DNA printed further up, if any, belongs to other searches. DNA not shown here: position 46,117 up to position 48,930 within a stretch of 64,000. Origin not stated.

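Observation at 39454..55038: Self-contained 15.6-kb island: oxyanion-type sensor, sigma-54 switch, porin, two-subunit periplasmic Mo-bisPGD enzyme, tatA, FNR-like regulator and Moco pathway, with no quinol-dehydrogenase subunit or cytochrome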

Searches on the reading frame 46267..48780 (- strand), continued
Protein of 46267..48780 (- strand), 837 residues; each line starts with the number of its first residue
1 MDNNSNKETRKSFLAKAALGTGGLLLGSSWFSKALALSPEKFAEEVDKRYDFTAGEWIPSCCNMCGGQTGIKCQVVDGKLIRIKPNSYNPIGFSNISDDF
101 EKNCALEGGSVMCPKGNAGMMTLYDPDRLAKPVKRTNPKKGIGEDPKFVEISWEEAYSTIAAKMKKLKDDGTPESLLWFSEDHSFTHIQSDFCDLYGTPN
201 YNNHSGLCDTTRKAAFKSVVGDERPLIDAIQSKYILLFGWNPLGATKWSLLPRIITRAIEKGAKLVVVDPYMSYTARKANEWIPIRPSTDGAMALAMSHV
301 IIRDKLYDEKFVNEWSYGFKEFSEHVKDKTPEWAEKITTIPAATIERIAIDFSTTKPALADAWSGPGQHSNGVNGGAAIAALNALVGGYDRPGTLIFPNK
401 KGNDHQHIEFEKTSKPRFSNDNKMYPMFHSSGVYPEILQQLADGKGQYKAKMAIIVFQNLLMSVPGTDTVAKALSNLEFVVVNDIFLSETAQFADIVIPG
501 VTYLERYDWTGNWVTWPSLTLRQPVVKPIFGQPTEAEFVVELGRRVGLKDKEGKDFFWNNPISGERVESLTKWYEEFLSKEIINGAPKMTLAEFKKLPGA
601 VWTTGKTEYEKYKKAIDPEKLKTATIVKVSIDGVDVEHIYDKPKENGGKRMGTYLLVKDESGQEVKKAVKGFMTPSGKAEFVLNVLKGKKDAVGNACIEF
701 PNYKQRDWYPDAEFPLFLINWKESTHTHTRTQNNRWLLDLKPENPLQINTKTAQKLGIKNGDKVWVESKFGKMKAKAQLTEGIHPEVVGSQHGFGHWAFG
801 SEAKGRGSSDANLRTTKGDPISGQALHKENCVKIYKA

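Call 20: find_related_loci(query=A1, collection=genome_contigs, flank=10000)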
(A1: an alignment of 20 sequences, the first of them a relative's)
Query A1 (837 aa) in genome_contigs; peptide patterns used: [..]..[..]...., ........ (x = any residue, [..] = any of these).
217 stretches matched a pattern; 187 encode a relative of the query (tblastn E <= 1e-3); the best 80 are kept; 80 distinct loci.
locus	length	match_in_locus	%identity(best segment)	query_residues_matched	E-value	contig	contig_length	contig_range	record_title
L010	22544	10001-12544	77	3-837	0e+0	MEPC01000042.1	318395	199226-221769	MAG: Bacteroidetes bacterium RIFCSPLOWO2_12_FULL_37_12 rifcsplowo2_12_scaffold_87, whole genome shotgun sequence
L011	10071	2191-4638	68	9-837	0e+0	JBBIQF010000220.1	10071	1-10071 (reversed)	MAG: Planctomycetaceae bacterium isolate RSF170216_bin_32 NODE_6733_length_10071_cov_4.147464, whole genome shotgun sequ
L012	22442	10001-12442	69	9-837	0e+0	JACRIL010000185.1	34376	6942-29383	MAG: Planctomycetota bacterium isolate NC_groundwater_1802_Pr3_B-0.1um_59_14 SR-2_scaffold_141_2892696, whole genome sho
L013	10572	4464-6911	66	7-837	0e+0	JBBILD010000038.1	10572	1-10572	MAG: Myxococcales bacterium isolate SLS170214_bin_200 NODE_5588_length_10572_cov_3.45687, whole genome shotgun sequence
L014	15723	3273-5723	70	9-837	0e+0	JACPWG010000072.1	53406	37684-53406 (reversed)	MAG: Planctomycetota bacterium isolate NC_groundwater_805_Pr6_B-0.1um_69_24 kurt_kritikos_18_scaffold_283090, whole geno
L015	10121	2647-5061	62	9-836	0e+0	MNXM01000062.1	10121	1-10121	MAG: Armatimonadetes bacterium CG2_30_59_28 cg2_3.0_scaffold_6664_c, whole genome shotgun sequence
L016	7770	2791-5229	63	7-837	0e+0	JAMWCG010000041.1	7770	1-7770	MAG: Candidatus Omnitrophota bacterium isolate JZ-2.bins.168.201808 NODE_19279_length_7770_cov_1.038074, whole genome sh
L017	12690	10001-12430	62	9-836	0e+0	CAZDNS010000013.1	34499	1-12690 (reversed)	MAG TPA_asm: uncultured Planctomycetia bacterium isolate SRP090828_co1_107 genome assembly, contig: NODE_177_length_3449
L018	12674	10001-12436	61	9-837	0e+0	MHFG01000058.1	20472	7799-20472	MAG: Omnitrophica bacterium RIFCSPHIGHO2_02_FULL_46_20 rifcsphigho2_02_scaffold_4198, whole genome shotgun sequence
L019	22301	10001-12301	63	58-837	0e+0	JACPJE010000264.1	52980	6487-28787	MAG: Candidatus Latescibacterota bacterium isolate NC_groundwater_459_Ag_B-0.1um_64_11 S34_3B_scaffold_345320, whole gen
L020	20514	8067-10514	60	4-837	0e+0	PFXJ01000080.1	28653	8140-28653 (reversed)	MAG: candidate division Zixibacteria bacterium CG_4_9_14_3_um_filter_46_8 CG_4_9_14_3_um_filter_150_scaffold_1110_c, who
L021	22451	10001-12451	61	2-837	0e+0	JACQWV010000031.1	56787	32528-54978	MAG: Elusimicrobia bacterium isolate NC_groundwater_1498_Pr4_B-0.1um_45_12 SR1-18-B1_scaffold_18818, whole genome shotgu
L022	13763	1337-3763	60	9-836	0e+0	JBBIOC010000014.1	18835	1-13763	MAG: Candidatus Omnitrophota bacterium isolate RVF170221_bin_270 NODE_324_length_18835_cov_4.082801, whole genome shotgu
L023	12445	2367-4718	61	54-837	0e+0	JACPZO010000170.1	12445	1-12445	MAG: Nitrospirae bacterium isolate NC_groundwater_891_Pr1_S2p5_65_34 Montesol18_S2p5_coassembly_scaffold_852210, whole g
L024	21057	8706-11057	61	54-837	0e+0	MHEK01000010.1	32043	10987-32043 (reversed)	MAG: Nitrospirae bacterium RBG_16_64_22 RBG_16_scaffold_1397, whole genome shotgun sequence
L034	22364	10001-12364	59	48-837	0e+0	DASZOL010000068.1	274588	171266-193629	MAG TPA_asm: Candidatus Methylomirabilota bacterium isolate SMAG_U5944 k141_2114691, whole genome shotgun sequence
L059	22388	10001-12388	57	41-837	0e+0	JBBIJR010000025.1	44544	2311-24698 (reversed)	MAG: Bacteroidota bacterium isolate QNS170220_bin_167 NODE_387_length_44544_cov_4.714019, whole genome shotgun sequence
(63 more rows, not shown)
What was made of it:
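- Many hosts are aerobes or nitrate reducers (record titles, call 20).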

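Call 42: search_solved_structures(query=window:46267-48780:-, max_evalue=1e-50, show_alignments=2)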
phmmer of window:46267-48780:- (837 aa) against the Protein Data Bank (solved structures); distinct sequences matched with E-value up to 1e-50: 2.
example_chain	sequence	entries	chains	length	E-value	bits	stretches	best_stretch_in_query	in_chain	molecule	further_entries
2vpw_A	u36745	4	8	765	7.2e-75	255.9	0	10-395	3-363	THIOSULFATE REDUCTASE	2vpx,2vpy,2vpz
6cz7_A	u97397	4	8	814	4e-60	207.1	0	54-320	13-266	ArrA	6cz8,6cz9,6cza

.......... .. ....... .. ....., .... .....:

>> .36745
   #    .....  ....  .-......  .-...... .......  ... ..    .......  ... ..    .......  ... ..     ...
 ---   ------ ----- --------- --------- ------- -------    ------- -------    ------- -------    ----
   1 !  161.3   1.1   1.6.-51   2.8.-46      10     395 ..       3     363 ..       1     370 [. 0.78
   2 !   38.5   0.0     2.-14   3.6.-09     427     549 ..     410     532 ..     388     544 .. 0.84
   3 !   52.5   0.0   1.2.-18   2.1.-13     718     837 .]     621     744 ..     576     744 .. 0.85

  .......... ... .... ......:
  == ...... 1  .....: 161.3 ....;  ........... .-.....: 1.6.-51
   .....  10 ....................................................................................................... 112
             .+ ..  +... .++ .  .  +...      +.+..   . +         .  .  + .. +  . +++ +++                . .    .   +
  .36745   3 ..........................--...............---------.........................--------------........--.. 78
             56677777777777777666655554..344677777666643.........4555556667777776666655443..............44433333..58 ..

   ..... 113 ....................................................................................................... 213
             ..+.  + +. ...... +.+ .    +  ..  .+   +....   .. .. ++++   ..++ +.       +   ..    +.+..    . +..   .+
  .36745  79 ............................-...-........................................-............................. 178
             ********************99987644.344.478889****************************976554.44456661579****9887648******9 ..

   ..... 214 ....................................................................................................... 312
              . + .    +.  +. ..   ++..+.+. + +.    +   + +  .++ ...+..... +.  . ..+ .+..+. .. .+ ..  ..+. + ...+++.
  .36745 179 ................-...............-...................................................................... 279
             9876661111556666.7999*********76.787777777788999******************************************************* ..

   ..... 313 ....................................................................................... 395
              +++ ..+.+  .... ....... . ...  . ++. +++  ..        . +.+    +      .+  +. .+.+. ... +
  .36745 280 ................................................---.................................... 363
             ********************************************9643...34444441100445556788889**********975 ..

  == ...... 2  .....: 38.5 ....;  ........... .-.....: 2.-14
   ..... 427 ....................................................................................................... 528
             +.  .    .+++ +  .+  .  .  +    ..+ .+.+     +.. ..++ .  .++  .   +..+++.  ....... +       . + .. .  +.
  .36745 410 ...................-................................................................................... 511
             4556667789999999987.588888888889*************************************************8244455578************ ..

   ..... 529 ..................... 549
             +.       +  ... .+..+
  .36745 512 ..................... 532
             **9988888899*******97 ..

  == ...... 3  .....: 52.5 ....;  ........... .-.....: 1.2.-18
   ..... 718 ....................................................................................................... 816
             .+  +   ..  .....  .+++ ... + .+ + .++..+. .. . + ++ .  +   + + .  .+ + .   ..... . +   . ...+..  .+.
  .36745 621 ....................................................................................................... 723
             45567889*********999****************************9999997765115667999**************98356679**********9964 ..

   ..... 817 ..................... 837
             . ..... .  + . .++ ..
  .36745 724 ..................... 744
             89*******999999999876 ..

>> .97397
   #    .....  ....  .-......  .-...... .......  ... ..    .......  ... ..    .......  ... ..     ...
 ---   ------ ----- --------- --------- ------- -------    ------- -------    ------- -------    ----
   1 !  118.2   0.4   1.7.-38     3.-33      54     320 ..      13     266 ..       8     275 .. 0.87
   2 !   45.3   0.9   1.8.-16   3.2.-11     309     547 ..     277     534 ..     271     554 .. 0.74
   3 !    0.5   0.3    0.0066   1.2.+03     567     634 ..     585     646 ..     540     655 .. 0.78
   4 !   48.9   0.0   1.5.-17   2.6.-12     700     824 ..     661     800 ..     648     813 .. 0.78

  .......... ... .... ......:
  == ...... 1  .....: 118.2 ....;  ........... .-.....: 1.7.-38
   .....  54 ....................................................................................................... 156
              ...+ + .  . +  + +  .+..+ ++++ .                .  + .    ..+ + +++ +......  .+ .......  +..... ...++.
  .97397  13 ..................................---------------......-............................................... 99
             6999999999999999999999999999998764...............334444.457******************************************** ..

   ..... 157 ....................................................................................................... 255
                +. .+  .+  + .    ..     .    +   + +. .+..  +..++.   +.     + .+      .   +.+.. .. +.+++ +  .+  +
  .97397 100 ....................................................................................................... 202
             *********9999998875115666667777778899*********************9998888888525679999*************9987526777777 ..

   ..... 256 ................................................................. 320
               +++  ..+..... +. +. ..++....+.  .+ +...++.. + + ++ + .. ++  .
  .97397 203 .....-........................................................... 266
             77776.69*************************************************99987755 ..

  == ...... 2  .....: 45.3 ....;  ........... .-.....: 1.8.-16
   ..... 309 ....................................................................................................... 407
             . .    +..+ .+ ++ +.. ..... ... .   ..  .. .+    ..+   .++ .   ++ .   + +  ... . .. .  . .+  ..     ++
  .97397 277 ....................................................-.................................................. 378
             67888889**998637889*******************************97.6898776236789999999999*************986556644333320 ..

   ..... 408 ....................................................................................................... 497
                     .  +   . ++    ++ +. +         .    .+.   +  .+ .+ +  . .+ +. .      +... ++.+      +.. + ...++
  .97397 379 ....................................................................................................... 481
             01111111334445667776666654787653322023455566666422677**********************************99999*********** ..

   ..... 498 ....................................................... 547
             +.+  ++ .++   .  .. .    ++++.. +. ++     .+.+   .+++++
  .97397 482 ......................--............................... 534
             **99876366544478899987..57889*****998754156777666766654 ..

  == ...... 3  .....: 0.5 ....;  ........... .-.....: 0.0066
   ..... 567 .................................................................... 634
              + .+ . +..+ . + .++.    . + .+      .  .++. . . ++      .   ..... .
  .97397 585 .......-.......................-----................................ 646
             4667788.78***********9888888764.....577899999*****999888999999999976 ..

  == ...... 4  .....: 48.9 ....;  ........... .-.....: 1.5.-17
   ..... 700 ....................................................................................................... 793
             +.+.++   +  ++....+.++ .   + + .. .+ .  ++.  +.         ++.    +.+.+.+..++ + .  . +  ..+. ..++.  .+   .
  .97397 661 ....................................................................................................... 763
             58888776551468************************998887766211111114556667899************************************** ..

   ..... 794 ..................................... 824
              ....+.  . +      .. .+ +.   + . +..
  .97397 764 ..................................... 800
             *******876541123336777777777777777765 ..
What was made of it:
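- Closest known: Polysulfide/thiosulfate reductase PsrABC/PhsABC. Different: Thermus PsrA lacks the HS...K residues (call 42).
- PsrA of Thermus lacks the His-Ser before the Cys and the Lys after it (call 42).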

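Call 56: search_protein_families(library=ncbifam, proteins=[L006:11298-11732:+, L059:1020-2117:+, L015:8017-8427:+, L019:12247-13059:+, L034:12368-12730:+], max_evalue=0.001)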
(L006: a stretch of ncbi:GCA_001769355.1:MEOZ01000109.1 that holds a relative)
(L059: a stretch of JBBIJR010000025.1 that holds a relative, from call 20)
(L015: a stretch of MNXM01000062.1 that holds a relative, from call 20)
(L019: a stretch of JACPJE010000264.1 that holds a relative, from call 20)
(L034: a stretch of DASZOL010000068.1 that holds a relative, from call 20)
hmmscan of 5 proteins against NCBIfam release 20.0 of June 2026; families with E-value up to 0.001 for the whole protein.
L006:11298-11732:+ (144 aa): 5 families
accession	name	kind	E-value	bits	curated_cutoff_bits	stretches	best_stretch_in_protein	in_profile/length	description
TIGR02691.1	arsC_pI258_fam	equivalog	5.2e-47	159.3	174.3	1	4-128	1-125/129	arsenate reductase (thioredoxin)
NF010053.0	PRK13530.1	subfamily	1.2e-40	138.9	215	1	2-135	4-131/133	arsenate reductase (thioredoxin)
TIGR02689.1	ars_reduc_gluta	equivalog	6.4e-25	87.8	157.6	1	2-133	1-126/126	arsenate reductase, glutathione/glutaredoxin type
NF007520.0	PRK10126.1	equivalog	4.1e-08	33.8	243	1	2-92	3-96/147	low molecular weight protein-tyrosine-phosphatase Wzb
NF008486.0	PRK11391.1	equivalog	6.9e-06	26.6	247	1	2-82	7-89/148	phosphotyrosine-protein phosphatase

L059:1020-2117:+ (366 aa): 1 family
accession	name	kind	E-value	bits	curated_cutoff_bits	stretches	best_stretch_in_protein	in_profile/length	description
TIGR00832.1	acr3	equivalog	5.7e-125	417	282.8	1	17-344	3-327/327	ACR3 family arsenite efflux transporter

L015:8017-8427:+ (137 aa): 8 families
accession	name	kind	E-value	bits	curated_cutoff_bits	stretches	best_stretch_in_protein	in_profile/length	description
NF033788.1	HTH_metalloreg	subfamily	9.6e-25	86.2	55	1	23-92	1-70/77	metalloregulator ArsR/SmtB family transcription factor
NF007528.0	PRK10141.1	subfamily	5.5e-16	58.5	97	1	24-92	7-75/117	metalloregulator ArsR/SmtB family transcription factor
NF040642.1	sulf_sens_BigR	equivalog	1.6e-13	50.5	155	1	19-102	6-86/95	sulfite-sensing transcriptional repressor BigR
NF041413.1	ArsR_Rv2640c_fam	equivalog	1.6e-12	47.8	155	1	20-105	29-114/118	Rv2640c family ArsR-like transcriptional regulator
NF047906.1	CdPbTransRegCmtR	equivalog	8.5e-12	44.9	150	1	20-105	8-91/104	Cd(II)/Pb(II)-sensing metalloregulatory transcriptional regulator CmtR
NF033789.1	repress_SdpR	subfamily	1.2e-10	41.1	100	1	27-91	2-65/79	autorepressor SdpR family transcription factor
NF052532.1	TransRegPagRBaca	equivalog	1.3e-09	38.1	170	1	18-91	12-84/99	transcriptional repressor PagR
NF045707.1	Dbac_1936_reg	equivalog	3.6e-08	33.3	115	1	22-97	6-80/99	ArsR/SmtB-type metalloregulator TsoR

L019:12247-13059:+ (271 aa): 3 families
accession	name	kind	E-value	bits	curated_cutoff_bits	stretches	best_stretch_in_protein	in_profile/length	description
NF003442.0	PRK04976.1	equivalog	2.9e-13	50.2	132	1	89-235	76-194/211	molecular chaperone TorD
TIGR03482.1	DMSO_red_II_cha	subfamily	1.2e-12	48.3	152.3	1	151-245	96-188/197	DMSO reductase family type II enzyme chaperone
NF042981.1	EthbenzDh_ebdD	equivalog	0.00084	19.1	360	0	162-246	132-212/222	ethylbenzene dehydrogenase subunit delta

L034:12368-12730:+ (121 aa): 6 families
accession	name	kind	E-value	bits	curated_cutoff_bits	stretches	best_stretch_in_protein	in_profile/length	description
TIGR02425.1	decarb_PcaC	equivalog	1.4e-05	25.2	155.7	1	44-113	51-120/123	4-carboxymuconolactone decarboxylase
NF041047.1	GSU3128_fam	equivalog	2.4e-05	24.3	110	1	46-90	17-61/84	GSU3128 family (seleno)protein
NF051488.1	bifunc_PcaDC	exception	4.3e-05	22.8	390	1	45-113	306-374/375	bifunctional 3-oxoadipate enol-lactonase/4-carboxymuconolactone decarboxylase PcaDC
NF045649.1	2X_seleno_MduS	exception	8.9e-05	21.6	380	1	34-93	240-298/338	methyltransferase domain-containing selenoprotein MduS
NF041537.1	ArsM_AhpD_UU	exception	0.0005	19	510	1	42-93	277-328/345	arsenite methyltransferase/AhpD domain selenoprotein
TIGR00778.1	ahpD_dom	domain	0.00088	18.7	27.8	0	44-91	1-48/51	alkylhydroperoxidase AhpD family core domain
